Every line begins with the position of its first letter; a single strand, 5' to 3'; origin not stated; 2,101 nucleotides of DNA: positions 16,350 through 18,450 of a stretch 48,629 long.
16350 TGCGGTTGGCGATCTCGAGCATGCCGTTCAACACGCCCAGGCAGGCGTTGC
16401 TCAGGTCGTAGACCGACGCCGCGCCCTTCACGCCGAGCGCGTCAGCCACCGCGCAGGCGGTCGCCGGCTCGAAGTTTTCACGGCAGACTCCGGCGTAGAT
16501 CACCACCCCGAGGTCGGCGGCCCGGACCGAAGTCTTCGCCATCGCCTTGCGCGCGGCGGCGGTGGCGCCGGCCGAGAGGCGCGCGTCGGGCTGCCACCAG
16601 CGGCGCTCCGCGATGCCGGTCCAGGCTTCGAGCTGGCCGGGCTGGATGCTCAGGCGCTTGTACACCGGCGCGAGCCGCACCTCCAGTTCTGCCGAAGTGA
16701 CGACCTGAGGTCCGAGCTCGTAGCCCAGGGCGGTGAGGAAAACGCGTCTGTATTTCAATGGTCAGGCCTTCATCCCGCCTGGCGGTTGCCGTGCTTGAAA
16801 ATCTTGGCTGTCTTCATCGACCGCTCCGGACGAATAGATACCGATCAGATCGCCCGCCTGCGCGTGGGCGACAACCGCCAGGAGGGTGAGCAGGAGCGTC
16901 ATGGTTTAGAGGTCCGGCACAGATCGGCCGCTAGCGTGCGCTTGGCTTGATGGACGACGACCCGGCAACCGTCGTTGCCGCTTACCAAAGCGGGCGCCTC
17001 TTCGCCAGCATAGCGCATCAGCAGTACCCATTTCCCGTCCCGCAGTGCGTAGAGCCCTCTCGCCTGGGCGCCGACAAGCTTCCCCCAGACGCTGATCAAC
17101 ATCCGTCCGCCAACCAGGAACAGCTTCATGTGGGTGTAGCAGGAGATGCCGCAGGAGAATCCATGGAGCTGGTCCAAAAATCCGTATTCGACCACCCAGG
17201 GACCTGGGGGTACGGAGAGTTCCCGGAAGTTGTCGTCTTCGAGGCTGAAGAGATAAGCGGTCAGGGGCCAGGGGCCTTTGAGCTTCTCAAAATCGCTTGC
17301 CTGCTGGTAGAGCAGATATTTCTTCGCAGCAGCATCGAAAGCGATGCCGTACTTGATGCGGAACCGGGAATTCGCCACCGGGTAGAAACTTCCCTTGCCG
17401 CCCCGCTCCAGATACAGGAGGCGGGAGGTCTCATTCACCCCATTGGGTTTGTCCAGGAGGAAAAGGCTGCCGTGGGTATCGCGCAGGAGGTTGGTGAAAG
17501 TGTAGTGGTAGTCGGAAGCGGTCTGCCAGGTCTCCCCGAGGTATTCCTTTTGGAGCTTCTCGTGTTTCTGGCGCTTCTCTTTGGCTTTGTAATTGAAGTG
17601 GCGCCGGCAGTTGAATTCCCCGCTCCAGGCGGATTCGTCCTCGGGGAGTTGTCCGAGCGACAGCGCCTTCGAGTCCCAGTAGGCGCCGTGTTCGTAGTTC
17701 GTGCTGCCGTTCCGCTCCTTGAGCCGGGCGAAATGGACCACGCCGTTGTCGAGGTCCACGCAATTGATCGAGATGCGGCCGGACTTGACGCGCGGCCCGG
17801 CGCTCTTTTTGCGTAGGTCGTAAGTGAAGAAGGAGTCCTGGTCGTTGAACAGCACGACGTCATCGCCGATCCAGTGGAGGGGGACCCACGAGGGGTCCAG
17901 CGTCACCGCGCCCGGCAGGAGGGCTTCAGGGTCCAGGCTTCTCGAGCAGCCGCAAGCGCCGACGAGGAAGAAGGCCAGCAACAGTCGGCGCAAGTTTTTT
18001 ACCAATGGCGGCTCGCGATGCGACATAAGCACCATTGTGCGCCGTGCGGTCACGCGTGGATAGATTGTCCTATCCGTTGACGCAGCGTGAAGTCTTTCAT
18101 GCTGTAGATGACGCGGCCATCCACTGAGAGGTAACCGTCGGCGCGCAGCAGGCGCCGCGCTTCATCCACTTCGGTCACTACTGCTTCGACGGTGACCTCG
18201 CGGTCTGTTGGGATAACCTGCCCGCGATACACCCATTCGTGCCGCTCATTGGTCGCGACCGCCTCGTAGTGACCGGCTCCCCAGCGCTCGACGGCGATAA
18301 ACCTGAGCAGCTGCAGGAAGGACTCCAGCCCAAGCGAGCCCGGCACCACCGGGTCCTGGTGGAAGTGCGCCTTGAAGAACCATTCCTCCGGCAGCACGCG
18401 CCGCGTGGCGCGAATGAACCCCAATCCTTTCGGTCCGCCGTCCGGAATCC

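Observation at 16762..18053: Lower-GC orphan lipoprotein plus a coupled 46-codon micro-ORF wedged exactly between pfaC and oleA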

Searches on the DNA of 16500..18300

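Call 48: search_rna_families(source=window, start=16500, end=18300, threshold=evalue, max_evalue=1)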
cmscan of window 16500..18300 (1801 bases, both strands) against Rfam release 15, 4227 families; matches with E-value up to 1: 0.
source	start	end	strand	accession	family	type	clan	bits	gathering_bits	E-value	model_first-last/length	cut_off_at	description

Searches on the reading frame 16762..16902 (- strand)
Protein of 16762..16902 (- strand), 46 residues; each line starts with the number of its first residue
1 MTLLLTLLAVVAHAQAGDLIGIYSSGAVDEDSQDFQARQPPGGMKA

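Call 5: search_protein_families(library=pfam, proteins=[window:16762-16902:-], max_evalue=1)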
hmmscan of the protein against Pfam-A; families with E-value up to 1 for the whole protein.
window:16762-16902:- (46 aa): 0 families

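Call 6: search_protein_families(library=ncbifam, proteins=[window:16762-16902:-], max_evalue=1)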
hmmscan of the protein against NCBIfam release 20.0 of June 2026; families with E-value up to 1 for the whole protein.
window:16762-16902:- (46 aa): 0 families

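Call 65: search_protein_families(library=phrogs, proteins=[window:16762-16902:-], max_evalue=0.01)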
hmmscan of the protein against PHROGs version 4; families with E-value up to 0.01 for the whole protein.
window:16762-16902:- (46 aa): 0 families

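Call 66: search_protein_families(library=padloc, proteins=[window:16762-16902:-], max_evalue=0.01)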
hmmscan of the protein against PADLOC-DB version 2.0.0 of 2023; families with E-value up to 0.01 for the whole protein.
window:16762-16902:- (46 aa): 0 families
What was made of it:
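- No hit in any profile library (calls 5, 6, 65, 66).
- Tried and rejected: Pfam, NCBIfam, PHROGs and PADLOC gave no hit for either ORF (calls 5, 6, 65, 66).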
